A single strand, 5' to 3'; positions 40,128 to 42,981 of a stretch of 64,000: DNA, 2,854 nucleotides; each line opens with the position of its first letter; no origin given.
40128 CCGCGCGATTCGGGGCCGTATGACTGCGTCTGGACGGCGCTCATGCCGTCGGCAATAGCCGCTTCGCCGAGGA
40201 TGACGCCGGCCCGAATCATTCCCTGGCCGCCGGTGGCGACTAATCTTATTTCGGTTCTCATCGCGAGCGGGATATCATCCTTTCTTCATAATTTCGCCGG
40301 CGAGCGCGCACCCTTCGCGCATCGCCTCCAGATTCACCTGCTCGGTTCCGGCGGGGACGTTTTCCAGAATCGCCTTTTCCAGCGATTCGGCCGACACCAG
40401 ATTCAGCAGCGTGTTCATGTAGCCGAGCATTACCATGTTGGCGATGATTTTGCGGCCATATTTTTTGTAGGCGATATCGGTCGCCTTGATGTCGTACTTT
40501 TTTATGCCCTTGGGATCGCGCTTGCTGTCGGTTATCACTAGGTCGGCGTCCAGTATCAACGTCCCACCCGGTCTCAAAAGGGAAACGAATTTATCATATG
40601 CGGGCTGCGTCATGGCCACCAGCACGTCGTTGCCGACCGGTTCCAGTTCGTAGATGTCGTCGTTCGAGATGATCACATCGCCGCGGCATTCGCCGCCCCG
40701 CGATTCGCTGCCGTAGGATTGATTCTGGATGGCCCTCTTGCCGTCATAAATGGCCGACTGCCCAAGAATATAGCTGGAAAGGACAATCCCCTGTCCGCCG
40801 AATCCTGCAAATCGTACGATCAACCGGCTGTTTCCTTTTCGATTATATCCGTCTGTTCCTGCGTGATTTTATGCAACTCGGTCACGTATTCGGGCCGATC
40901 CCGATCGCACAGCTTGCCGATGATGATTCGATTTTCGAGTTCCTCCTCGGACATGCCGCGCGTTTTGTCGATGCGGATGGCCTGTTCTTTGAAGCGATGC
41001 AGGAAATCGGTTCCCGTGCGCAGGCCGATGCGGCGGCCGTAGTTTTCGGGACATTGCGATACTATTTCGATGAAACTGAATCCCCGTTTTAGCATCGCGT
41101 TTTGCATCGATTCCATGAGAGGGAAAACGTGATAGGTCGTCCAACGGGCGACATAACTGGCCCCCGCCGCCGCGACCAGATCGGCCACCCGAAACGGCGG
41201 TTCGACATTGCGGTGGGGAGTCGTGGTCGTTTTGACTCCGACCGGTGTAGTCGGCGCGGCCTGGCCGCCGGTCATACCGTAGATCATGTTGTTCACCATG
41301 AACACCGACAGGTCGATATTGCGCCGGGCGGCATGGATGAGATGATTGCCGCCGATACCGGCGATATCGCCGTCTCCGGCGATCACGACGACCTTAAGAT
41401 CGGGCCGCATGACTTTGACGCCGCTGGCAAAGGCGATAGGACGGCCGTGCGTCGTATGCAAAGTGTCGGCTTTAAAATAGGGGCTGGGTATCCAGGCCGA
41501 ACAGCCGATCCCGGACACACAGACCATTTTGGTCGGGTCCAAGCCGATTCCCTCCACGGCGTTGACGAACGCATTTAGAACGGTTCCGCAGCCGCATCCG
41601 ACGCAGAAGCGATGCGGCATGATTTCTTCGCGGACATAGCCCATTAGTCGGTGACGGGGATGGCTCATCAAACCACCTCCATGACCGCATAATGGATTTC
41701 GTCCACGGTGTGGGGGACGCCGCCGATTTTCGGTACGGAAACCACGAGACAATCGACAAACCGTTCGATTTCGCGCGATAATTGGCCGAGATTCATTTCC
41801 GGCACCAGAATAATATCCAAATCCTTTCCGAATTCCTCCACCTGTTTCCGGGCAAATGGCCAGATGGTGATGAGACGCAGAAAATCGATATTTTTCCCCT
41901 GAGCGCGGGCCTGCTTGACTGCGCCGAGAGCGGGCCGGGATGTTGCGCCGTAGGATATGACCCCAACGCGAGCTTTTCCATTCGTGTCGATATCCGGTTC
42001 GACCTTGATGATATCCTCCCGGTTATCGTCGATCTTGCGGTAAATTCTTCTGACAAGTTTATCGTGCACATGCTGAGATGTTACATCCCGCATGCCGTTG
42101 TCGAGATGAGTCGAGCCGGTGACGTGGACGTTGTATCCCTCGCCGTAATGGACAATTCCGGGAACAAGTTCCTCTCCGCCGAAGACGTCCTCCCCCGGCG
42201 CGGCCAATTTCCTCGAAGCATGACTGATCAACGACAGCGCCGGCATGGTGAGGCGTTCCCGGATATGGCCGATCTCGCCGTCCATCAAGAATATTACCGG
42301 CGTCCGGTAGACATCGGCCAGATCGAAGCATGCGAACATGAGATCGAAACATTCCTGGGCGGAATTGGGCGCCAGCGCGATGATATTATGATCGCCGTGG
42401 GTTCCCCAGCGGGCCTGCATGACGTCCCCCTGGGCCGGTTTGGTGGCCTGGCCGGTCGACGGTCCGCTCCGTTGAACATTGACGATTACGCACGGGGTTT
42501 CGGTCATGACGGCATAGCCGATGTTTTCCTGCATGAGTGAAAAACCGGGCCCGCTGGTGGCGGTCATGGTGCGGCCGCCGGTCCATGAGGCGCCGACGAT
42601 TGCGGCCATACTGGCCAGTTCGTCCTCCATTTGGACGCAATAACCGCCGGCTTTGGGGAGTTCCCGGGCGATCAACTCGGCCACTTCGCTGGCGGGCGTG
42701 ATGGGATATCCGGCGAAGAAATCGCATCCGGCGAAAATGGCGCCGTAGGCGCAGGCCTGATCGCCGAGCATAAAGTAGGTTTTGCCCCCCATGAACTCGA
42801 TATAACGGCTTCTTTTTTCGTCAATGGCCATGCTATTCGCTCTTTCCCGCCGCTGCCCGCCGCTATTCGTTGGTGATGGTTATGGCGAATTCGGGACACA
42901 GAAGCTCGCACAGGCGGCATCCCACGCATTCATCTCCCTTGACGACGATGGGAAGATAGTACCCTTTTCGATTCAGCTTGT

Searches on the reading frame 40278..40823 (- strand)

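Call 86: search_protein_families(library=pfam, proteins=[window:40278-40823:-], max_evalue=0.00001)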
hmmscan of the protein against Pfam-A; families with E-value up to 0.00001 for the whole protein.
window:40278-40823:- (182 aa): 1 family
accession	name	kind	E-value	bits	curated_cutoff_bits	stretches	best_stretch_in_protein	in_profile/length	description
PF01558.24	POR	-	2.2e-33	116.3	27.4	1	9-171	1-171/173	Pyruvate ferredoxin/flavodoxin oxidoreductase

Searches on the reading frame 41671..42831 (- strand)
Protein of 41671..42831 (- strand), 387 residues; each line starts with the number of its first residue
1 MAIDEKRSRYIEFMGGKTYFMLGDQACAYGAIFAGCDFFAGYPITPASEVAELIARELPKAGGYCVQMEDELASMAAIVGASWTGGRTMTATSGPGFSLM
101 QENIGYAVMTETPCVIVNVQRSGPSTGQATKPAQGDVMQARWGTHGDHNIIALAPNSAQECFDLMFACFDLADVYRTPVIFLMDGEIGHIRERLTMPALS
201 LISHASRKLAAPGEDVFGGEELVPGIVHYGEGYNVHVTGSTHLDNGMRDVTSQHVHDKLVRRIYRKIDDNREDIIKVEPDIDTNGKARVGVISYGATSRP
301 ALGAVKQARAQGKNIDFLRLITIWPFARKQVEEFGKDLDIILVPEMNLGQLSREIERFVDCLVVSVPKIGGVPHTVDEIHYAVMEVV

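Call 71: search_protein_families(library=pfam, proteins=[window:41671-42831:-], max_evalue=0.00001)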
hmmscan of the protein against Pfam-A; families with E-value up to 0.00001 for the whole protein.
window:41671-42831:- (387 aa): 2 families
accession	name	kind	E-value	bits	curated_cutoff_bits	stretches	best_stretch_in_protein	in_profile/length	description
PF01855.24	POR_N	-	3.5e-67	227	27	1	30-261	2-230/231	Pyruvate flavodoxin/ferredoxin oxidoreductase, thiamine diP-bdg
PF17147.9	PFOR_II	-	4.5e-15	56.3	27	1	287-379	1-102/102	Pyruvate:ferredoxin oxidoreductase core domain II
